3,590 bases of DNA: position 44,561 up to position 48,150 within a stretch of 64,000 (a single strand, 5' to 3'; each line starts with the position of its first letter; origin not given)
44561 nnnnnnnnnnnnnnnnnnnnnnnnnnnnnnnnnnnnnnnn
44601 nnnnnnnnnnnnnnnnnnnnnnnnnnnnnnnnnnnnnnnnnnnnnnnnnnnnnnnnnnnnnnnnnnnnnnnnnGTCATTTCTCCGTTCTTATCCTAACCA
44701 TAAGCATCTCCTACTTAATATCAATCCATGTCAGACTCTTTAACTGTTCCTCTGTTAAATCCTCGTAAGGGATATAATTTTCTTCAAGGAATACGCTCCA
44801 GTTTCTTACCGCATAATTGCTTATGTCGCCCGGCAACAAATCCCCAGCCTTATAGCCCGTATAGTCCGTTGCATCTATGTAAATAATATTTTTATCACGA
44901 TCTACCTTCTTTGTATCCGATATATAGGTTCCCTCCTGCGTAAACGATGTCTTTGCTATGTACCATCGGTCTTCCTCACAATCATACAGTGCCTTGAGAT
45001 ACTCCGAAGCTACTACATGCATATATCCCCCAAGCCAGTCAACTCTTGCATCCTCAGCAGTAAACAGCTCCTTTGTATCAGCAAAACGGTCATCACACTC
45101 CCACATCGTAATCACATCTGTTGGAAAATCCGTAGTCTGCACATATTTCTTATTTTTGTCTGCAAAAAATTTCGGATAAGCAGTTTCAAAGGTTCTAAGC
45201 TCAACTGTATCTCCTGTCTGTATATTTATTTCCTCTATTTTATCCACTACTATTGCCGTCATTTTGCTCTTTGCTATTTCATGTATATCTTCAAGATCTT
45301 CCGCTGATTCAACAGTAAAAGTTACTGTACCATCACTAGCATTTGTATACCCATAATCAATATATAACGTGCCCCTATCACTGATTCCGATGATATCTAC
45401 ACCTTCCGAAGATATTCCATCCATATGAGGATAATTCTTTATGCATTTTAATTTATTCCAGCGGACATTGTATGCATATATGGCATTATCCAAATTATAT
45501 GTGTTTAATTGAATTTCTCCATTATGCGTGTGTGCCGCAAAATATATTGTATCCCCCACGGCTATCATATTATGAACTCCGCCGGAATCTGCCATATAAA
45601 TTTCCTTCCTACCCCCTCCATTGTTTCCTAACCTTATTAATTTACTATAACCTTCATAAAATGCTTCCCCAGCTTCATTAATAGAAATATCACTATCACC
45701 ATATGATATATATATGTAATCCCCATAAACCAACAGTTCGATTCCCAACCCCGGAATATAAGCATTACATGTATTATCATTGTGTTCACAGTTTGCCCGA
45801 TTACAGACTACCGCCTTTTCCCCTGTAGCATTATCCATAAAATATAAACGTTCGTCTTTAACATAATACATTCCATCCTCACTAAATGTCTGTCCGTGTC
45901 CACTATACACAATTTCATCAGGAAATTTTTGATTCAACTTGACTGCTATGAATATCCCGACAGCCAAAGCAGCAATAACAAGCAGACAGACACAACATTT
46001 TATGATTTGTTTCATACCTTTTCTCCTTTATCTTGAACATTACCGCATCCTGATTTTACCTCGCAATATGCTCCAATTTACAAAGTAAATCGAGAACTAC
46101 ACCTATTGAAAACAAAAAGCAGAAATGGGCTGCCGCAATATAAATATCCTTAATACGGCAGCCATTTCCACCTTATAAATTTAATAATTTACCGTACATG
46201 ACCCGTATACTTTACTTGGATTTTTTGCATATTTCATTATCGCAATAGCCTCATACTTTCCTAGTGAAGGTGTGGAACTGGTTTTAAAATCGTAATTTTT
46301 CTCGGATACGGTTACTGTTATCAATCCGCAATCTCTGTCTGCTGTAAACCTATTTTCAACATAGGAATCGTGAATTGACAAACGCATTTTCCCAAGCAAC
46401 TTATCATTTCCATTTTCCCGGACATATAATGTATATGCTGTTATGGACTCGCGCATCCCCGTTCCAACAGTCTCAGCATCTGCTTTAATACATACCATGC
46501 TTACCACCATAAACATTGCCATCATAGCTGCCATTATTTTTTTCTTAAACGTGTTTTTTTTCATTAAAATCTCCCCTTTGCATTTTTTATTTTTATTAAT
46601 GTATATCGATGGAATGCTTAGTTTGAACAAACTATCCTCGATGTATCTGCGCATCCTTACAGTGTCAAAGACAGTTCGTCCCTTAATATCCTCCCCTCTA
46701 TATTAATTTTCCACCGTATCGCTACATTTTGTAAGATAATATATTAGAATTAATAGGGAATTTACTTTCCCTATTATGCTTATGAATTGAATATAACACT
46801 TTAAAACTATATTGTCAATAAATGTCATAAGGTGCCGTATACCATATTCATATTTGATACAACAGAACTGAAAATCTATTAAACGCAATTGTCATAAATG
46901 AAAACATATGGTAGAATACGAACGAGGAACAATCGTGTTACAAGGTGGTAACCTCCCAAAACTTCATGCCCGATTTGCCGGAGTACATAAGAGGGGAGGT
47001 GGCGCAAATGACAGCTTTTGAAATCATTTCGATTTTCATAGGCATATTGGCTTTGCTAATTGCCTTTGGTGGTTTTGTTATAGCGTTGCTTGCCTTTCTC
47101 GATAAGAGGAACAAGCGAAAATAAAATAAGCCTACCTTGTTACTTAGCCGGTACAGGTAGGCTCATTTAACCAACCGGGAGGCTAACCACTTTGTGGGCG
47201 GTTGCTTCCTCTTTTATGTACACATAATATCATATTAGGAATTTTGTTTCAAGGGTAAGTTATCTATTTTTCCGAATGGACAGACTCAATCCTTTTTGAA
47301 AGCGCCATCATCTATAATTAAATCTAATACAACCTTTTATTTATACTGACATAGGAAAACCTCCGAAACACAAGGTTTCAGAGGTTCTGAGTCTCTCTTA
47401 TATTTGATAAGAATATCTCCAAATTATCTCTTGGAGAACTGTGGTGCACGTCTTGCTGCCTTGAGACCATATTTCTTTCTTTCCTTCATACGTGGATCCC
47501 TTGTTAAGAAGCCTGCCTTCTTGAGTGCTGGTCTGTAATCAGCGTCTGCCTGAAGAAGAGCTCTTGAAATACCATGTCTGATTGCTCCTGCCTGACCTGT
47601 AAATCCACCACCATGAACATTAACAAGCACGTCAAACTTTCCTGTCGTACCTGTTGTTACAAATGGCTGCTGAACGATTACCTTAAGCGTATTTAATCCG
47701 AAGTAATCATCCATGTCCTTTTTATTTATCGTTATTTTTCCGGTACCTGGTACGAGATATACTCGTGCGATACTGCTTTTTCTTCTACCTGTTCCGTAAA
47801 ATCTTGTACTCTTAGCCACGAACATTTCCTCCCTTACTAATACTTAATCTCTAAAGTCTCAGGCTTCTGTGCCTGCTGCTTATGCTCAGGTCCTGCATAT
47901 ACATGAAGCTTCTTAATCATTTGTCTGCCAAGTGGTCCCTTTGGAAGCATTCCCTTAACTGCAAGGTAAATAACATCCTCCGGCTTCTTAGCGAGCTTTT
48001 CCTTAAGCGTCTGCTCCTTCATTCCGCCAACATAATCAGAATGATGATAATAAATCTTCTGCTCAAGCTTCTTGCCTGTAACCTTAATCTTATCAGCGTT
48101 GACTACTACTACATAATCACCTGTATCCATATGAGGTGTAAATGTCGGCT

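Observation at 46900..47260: Candidate type I toxin-antitoxin locus: 38-aa holin-like peptide gene with a convergent antisense promoter and shared hairpin terminators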

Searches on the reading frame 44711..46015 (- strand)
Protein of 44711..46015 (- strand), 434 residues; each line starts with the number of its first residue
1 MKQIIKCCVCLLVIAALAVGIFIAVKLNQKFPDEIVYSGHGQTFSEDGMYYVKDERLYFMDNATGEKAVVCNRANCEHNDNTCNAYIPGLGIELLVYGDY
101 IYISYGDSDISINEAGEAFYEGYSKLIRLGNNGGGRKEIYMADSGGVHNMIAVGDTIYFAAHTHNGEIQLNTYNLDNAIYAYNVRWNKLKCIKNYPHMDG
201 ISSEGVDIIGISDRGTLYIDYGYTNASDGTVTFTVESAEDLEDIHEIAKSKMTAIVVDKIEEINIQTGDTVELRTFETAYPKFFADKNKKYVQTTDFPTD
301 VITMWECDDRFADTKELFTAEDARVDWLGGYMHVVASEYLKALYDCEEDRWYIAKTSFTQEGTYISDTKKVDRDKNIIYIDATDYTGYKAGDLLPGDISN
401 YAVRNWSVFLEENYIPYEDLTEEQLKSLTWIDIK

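Call 58: search_protein_families(library=pfam, proteins=[window:44711-46015:-], max_evalue=0.01)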
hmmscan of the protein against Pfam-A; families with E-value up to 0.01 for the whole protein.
window:44711-46015:- (434 aa): 0 families

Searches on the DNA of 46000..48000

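Call 4: search_rna_families(source=window, start=46000, end=48000, threshold=evalue, max_evalue=10, show_alignments=3)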
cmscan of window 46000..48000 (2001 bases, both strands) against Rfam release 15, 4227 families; matches with E-value up to 10: 9.
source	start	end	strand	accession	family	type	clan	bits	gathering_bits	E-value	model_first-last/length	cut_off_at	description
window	46054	46236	+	RF03532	SQ2397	Cis-reg;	-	22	100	0.46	1-243/243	no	Cis-regulator of HTH transcription factor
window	46120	46168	-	RF03716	mir-7131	Gene; miRNA;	-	19.4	74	1.2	1-84/84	no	mir-7131 microRNA precursor family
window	46103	46183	-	RF00834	mir-268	Gene; miRNA;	-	19.2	47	3.9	1-89/89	no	mir-268 microRNA precursor family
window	47057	47124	+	RF01477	rli43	Gene; sRNA;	-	18.8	100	0.1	1-255/255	no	Listeria sRNA rli43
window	46103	46187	-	RF03480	mir-1284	Gene; miRNA;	-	17.6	80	9.3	1-92/92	no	mir-1284 microRNA precursor family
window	46962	47058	-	RF01504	Afu_254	Gene; sRNA;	-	17.3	60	9.3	1-158/158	no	A. fumigatus sRNA Afu_254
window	46116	46174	-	RF04258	mir-994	Gene; miRNA;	-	16.4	93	9.5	1-81/81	no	mir-994 microRNA precursor family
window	46559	46669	-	RF00573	SNORD67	Gene; snRNA; snoRNA; CD-box;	-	16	35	4.3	1-111/111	no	Small nucleolar RNA SNORD67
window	46109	46182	-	RF00638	MIR159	Gene; miRNA;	-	15.3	74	2.2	37-158/196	no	MIR159 microRNA precursor family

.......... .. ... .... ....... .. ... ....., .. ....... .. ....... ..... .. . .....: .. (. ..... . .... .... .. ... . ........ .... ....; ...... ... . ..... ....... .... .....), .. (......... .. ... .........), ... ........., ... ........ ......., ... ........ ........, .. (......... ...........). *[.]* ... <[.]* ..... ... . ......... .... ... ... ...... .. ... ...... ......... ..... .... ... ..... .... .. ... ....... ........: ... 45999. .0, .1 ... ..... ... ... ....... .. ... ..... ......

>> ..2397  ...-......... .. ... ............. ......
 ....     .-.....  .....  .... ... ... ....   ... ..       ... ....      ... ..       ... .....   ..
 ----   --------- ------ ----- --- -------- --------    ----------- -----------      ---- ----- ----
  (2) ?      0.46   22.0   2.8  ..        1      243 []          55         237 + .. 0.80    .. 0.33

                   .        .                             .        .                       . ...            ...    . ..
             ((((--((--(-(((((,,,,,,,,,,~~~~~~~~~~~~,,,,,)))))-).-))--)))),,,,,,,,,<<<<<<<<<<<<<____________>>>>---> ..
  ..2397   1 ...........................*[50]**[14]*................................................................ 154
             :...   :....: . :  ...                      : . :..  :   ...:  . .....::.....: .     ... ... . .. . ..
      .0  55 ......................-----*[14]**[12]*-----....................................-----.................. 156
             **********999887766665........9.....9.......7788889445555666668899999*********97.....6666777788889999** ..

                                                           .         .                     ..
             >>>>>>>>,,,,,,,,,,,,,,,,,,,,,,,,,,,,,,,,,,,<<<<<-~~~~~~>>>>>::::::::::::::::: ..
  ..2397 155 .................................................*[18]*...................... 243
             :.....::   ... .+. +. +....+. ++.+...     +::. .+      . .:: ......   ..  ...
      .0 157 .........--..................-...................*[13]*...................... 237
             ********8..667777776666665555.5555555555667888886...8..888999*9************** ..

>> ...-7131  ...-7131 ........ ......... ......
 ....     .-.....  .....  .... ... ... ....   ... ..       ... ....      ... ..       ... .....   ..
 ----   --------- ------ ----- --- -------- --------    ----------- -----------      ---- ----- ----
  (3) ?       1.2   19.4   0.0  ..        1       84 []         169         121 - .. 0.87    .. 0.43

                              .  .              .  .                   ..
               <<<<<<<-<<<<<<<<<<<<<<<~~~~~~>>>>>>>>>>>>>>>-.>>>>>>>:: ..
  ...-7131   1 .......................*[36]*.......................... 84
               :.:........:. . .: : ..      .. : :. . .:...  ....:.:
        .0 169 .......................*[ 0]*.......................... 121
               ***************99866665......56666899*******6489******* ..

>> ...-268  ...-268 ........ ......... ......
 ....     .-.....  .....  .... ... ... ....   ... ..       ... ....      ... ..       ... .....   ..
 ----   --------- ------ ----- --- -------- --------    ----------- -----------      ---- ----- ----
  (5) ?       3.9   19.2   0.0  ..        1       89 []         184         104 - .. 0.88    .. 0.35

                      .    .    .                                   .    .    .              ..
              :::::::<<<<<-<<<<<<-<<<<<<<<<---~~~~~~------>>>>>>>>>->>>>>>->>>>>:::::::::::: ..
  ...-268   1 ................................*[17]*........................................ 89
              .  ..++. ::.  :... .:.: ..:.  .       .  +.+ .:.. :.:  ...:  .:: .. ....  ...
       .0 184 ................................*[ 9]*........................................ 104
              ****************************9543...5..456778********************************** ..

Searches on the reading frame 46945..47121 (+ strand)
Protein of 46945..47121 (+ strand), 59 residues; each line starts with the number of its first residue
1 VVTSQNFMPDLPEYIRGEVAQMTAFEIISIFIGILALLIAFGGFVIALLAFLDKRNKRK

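Call 3: search_protein_families(library=pfam, proteins=[window:46945-47121:+], max_evalue=1)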
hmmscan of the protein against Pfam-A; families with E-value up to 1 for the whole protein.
seq(59 aa): 1 family
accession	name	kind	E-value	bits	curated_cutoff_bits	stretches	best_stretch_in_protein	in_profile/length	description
PF16935.10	Hol_Tox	-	2e-07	31.2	23.3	1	35-59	7-34/34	Putative Holin-like Toxin (Hol-Tox)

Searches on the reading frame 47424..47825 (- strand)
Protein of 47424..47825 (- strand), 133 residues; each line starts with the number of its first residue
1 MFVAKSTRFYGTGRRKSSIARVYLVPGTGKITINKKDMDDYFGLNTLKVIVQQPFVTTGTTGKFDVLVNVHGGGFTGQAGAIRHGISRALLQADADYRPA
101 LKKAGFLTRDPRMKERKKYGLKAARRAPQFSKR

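Call 40: find_encoding_contigs(protein=window:47424-47825:-, flank=1500, max_places=6)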
Protein window:47424-47825:- (133 aa): 3 contigs read that carry it; 3 places shown.
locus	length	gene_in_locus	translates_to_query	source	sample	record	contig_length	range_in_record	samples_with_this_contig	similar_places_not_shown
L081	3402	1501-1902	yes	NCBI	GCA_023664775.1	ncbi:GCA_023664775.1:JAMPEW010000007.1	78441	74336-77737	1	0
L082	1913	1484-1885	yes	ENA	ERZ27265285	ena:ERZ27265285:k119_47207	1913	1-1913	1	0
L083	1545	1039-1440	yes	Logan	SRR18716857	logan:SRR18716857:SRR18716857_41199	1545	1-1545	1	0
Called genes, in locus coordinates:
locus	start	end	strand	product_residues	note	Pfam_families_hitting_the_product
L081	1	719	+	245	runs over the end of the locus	PF01416:PseudoU_synth_1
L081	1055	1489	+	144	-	PF00572:Ribosomal_L13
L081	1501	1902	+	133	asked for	PF00380:Ribosomal_S9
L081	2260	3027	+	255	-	PF06044:DpnI, PF17726:DpnI_C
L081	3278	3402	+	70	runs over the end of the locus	PF14207:DpnD-PcfM (weak)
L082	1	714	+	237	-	?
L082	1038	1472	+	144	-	PF00572:Ribosomal_L13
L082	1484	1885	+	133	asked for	PF00380:Ribosomal_S9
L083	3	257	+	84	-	?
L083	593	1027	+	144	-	PF00572:Ribosomal_L13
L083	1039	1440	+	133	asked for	PF00380:Ribosomal_S9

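Call 42: find_encoding_contigs(protein=window:47424-47825:-, flank=10000, max_places=1)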
Protein window:47424-47825:- (133 aa): 3 contigs read that carry it; 1 place shown.
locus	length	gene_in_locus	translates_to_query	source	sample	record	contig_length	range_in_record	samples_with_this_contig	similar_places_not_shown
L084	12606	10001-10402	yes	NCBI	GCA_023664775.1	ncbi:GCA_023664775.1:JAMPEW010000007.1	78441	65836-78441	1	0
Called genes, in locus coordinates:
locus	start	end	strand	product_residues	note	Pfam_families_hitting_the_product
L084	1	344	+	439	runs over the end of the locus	PF00344:SecY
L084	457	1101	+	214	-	PF00406:ADK, PF13207:AAA_17, PF17213:Hydin_ADK (faint), PF05191:ADK_lid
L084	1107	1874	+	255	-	PF00557:Peptidase_M24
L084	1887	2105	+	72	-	PF01176:eIF-1a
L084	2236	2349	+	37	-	PF00444:Ribosomal_L36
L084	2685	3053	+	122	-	PF00416:Ribosomal_S13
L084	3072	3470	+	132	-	PF00411:Ribosomal_S11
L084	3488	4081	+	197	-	PF00163:Ribosomal_S4, PF01479:S4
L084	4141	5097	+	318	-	PF01193:RNA_pol_L, PF01000:RNA_pol_A_bac, PF03118:RNA_pol_A_CTD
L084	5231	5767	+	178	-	PF01196:Ribosomal_L17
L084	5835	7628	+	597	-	PF13481:AAA_25 (faint), PF00005:ABC_tran, PF00931:NB-ARC (faint), PF05621:TniB (faint), PF05729:NACHT (faint), PF02463:SMC_N (weak), PF00005:ABC_tran, PF13304:AAA_21 (weak), +7 more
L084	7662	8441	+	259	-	PF02361:CbiQ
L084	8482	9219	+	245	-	PF01416:PseudoU_synth_1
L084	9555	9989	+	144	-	PF00572:Ribosomal_L13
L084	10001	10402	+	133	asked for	PF00380:Ribosomal_S9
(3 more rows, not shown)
